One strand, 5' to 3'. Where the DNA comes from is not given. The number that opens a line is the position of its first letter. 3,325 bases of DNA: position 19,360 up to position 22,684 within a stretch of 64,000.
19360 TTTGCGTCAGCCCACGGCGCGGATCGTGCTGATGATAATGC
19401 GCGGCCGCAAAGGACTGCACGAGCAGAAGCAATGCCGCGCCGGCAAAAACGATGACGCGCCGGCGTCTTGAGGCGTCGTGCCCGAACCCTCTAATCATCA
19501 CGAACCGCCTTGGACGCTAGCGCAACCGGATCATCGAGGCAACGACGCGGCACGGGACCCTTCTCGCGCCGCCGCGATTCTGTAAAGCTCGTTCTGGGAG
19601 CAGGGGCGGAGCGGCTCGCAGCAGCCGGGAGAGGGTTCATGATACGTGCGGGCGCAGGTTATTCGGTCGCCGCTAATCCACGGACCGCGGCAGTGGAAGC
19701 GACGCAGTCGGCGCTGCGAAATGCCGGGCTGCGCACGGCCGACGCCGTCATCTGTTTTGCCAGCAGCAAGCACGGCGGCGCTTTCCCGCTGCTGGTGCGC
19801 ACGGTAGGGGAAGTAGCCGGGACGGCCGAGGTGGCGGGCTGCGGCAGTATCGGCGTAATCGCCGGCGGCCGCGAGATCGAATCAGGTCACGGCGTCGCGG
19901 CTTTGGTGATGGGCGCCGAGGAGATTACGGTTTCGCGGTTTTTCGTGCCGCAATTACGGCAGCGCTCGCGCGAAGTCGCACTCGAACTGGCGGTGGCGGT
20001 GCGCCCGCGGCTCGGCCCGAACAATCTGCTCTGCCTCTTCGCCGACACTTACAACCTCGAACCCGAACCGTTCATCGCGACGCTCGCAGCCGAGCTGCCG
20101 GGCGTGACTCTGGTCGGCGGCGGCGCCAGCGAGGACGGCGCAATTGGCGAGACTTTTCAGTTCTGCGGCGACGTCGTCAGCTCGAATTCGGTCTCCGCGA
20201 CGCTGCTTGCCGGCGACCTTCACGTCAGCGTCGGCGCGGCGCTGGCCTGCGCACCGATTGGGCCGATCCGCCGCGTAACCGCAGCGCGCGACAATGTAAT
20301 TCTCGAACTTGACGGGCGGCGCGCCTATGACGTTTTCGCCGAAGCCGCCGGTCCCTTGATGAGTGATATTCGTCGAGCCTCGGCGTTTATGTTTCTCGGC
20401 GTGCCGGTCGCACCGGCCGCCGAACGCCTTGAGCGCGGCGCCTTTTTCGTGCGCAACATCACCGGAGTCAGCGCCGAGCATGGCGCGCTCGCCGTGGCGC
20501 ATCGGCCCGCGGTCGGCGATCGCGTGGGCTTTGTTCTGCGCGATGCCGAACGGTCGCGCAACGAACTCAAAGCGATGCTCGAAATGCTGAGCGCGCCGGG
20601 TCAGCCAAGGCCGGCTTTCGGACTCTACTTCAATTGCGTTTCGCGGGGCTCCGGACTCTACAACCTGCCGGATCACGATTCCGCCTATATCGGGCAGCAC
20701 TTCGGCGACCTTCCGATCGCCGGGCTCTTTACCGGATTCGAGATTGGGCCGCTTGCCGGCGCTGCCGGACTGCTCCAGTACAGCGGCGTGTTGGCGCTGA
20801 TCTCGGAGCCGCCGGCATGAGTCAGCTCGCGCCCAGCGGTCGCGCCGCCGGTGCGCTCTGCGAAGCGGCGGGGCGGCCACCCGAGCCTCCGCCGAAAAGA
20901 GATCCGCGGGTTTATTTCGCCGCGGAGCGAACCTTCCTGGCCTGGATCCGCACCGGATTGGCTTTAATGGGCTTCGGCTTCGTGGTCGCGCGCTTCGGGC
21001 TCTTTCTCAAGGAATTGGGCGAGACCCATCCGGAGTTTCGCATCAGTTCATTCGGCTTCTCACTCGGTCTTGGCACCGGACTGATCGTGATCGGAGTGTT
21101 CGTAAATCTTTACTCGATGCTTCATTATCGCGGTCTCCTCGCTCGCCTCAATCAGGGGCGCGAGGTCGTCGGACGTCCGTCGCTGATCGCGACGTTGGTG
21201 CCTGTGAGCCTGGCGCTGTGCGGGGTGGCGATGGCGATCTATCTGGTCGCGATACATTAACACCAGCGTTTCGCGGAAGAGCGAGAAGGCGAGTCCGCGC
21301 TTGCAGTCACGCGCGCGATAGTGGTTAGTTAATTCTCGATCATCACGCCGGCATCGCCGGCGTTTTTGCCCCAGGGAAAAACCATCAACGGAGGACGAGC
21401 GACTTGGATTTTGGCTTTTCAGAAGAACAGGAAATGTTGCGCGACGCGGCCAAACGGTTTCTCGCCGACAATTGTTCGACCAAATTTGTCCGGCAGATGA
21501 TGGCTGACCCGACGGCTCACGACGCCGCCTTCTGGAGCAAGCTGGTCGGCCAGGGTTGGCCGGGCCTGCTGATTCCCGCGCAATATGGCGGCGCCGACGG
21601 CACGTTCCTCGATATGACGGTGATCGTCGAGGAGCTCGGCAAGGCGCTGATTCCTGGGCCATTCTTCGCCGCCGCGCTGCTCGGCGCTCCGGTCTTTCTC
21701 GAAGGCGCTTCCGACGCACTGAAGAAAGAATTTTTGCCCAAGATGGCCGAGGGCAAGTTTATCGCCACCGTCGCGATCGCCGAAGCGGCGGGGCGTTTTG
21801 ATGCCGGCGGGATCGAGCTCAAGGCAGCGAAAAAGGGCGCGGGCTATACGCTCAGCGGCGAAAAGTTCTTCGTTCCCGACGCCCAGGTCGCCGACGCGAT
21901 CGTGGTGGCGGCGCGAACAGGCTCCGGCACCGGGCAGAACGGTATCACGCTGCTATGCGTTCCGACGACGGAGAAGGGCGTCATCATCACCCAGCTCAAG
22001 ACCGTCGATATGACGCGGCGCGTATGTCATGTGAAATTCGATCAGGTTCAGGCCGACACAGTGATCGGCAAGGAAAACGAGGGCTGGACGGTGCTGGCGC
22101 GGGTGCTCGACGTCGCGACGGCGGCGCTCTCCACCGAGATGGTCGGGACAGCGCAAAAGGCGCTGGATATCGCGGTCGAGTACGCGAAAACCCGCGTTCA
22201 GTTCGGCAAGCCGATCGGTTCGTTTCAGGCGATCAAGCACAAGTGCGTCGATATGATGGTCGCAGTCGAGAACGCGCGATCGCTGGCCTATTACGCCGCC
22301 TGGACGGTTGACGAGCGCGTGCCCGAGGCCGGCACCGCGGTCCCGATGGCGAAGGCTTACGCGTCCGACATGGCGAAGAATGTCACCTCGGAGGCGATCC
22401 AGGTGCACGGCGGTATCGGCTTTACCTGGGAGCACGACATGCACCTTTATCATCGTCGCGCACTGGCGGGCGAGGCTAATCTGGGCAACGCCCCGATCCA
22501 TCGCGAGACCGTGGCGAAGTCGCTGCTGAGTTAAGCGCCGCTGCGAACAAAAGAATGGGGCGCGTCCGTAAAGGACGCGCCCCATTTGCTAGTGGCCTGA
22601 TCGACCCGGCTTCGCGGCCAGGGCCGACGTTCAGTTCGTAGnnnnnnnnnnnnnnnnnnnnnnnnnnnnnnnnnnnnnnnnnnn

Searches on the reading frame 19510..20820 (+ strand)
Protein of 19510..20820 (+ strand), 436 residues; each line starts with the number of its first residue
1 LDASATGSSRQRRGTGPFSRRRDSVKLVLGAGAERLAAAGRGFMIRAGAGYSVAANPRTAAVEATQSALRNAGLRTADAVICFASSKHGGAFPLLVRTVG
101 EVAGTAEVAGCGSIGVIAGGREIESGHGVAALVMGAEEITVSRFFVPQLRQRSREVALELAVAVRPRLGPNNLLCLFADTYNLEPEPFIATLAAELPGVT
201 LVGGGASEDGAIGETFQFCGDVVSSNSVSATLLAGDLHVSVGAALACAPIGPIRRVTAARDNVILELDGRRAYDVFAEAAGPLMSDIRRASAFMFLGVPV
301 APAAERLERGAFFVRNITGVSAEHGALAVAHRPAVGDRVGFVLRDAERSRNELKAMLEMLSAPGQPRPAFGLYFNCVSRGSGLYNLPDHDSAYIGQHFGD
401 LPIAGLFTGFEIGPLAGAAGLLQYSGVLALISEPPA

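Call 77: search_protein_families(library=pfam, proteins=[window:19510-20820:+], max_evalue=0.001)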
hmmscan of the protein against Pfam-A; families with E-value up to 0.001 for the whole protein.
window:19510-20820:+ (436 aa): 2 families
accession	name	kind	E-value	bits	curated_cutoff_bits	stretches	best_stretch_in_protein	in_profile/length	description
PF08495.15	FIST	-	3.2e-32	112.4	23.2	1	78-270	1-189/189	FIST N domain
PF10442.14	FIST_C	-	3.8e-18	66.3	28.5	1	272-414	1-131/131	FIST C domain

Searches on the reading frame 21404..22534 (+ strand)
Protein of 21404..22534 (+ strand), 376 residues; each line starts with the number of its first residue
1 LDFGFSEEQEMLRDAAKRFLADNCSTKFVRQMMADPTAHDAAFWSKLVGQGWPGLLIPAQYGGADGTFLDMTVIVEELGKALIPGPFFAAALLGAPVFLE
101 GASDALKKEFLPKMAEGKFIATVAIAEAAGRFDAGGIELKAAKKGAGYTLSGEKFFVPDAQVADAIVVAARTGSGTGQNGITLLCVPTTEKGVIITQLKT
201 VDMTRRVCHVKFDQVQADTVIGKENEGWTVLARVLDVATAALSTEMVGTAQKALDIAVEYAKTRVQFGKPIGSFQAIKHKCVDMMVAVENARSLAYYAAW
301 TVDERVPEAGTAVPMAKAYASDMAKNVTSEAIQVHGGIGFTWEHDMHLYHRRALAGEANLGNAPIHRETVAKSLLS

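Call 77: search_protein_families(library=pfam, proteins=[window:21404-22534:+], max_evalue=0.001)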
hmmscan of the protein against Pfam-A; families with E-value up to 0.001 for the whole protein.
window:21404-22534:+ (376 aa): 4 families
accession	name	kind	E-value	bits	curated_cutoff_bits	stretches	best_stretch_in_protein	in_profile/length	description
PF00441.29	Acyl-CoA_dh_1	-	2.1e-38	132.2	22.4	1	225-375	1-150/150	Acyl-CoA dehydrogenase, C-terminal domain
PF02771.21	Acyl-CoA_dh_N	-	4.6e-21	75.7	22.9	1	6-118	1-113/113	Acyl-CoA dehydrogenase, N-terminal domain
PF02770.24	Acyl-CoA_dh_M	-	7.8e-13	48.9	33.3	1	123-215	2-97/97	Acyl-CoA dehydrogenase, middle domain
PF08028.16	Acyl-CoA_dh_2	-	8.3e-11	42.7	22.7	1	242-347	3-117/134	Acyl-CoA dehydrogenase, C-terminal domain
